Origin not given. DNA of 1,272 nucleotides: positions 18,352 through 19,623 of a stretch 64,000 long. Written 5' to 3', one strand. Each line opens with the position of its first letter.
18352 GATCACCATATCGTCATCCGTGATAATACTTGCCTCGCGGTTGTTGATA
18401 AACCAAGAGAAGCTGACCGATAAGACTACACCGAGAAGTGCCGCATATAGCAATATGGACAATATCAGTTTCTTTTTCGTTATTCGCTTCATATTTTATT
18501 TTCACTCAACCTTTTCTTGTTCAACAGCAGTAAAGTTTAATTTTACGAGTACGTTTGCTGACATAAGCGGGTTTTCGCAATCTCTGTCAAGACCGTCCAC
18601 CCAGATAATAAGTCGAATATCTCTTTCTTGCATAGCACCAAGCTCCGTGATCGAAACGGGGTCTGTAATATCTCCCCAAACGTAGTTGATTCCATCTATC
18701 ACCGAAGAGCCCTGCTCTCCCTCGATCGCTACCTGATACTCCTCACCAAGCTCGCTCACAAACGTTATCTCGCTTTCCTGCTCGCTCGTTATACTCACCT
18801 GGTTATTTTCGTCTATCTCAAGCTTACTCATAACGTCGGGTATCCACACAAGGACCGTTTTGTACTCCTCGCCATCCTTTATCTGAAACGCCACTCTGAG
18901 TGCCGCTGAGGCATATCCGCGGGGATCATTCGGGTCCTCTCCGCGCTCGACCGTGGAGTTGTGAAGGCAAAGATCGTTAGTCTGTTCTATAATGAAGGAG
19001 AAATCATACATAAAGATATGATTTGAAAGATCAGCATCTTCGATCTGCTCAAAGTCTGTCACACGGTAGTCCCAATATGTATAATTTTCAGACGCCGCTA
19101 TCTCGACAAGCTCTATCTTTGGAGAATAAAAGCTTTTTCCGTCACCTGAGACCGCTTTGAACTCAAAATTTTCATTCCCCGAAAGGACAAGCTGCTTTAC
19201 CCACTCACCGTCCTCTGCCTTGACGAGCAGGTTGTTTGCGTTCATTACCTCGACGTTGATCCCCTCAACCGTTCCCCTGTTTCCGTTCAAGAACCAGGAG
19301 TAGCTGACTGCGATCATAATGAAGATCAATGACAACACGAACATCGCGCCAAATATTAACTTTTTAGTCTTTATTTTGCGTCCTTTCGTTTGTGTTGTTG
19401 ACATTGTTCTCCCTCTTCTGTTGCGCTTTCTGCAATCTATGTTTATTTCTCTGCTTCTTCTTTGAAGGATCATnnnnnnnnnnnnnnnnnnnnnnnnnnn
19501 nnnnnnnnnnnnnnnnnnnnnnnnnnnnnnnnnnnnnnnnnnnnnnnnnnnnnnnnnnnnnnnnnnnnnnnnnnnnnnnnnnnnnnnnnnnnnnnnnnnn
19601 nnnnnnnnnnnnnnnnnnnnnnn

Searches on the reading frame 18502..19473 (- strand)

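Call 6: search_protein_families(library=pfam, proteins=[window:18502-19473:-], max_evalue=0.01)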
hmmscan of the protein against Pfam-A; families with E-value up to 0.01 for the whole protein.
window:18502-19473:- (323 aa): 0 families

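Call 8: search_protein_families(library=padloc, proteins=[window:18502-19473:-], max_evalue=0.1)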
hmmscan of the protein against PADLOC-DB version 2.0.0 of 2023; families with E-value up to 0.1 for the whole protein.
window:18502-19473:- (323 aa): 0 families

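Call 9: search_protein_families(library=ncbifam, proteins=[window:18502-19473:-], max_evalue=0.1)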
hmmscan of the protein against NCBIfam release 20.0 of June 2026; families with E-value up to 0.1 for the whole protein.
window:18502-19473:- (323 aa): 1 family
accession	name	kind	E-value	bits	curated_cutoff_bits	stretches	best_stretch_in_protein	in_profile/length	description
NF006335.0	PRK08565.1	equivalog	0.023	12.2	1402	1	172-292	139-247/1116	DNA-directed RNA polymerase subunit B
